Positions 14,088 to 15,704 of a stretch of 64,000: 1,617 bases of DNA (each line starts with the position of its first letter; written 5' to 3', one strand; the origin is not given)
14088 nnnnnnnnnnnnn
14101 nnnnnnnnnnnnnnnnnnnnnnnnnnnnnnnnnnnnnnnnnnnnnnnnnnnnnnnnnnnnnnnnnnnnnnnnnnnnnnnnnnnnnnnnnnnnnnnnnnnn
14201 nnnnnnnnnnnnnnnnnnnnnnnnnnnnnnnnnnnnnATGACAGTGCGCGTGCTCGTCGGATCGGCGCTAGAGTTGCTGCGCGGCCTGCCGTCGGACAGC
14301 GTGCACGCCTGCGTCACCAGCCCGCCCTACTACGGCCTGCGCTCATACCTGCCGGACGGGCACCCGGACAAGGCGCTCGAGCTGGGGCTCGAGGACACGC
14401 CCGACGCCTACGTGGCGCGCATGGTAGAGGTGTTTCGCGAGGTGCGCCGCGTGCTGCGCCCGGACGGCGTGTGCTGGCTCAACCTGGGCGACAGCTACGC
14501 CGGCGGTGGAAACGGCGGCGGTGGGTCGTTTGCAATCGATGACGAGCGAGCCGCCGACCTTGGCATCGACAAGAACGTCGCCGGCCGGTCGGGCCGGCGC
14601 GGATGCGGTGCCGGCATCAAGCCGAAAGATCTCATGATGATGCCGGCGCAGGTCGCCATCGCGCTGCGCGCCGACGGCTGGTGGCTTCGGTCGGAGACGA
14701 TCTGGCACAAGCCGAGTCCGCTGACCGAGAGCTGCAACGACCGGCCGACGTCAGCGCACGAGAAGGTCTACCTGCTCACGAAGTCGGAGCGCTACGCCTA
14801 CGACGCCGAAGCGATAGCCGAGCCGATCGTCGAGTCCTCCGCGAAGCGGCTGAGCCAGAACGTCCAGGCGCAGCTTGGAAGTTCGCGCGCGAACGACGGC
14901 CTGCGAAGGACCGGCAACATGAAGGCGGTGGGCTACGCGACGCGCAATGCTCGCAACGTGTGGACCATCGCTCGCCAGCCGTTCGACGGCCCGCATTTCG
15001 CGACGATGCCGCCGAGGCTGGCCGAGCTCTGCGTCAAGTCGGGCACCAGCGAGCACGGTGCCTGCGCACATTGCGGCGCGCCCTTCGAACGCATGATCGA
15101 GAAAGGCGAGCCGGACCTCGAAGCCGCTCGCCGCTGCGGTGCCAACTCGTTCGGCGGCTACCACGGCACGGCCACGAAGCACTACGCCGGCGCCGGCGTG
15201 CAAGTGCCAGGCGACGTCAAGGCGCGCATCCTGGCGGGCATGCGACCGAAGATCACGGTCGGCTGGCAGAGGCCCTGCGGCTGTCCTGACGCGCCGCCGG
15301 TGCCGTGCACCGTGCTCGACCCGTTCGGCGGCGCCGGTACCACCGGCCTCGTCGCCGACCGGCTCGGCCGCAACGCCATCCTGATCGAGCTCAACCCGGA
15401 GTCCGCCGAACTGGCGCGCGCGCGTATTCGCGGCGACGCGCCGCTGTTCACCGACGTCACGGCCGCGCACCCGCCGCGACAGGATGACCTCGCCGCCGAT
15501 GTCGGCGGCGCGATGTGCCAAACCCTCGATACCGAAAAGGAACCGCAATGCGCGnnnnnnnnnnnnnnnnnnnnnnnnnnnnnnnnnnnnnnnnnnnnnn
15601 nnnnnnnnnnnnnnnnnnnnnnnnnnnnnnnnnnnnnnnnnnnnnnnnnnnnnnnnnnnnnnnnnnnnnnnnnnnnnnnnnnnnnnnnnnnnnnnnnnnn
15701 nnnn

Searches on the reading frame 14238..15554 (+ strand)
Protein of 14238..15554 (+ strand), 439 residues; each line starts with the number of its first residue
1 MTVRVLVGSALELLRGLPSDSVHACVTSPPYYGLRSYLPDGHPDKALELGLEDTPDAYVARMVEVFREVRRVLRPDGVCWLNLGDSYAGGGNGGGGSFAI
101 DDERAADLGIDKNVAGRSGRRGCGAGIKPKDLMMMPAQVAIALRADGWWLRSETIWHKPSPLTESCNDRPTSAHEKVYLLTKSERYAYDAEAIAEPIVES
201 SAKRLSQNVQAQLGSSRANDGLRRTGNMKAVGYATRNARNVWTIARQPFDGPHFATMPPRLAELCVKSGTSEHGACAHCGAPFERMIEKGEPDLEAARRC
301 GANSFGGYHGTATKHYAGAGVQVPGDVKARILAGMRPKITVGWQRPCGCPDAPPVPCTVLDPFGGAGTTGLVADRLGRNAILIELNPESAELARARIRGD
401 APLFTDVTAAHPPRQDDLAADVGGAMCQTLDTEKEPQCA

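Call 38: search_protein_families(library=ncbifam, proteins=[window:14238-15554:+], max_evalue=0.01)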
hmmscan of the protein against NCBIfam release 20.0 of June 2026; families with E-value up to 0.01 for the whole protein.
window:14238-15554:+ (439 aa): 3 families
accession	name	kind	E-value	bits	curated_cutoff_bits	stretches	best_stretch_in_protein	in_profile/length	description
NF050803.1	DnaMtaseCcrMCaul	equivalog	2.1e-16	59.8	830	1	358-410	208-260/350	adenine-specific DNA-methyltransferase CcrM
NF008572.0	PRK11524.1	equivalog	2.2e-08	33.6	292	1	358-397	217-256/294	adenine-specific DNA-methyltransferase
NF010253.0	PRK13699.1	subfamily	0.00046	19.9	244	0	358-387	166-195/226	DNA methyltransferase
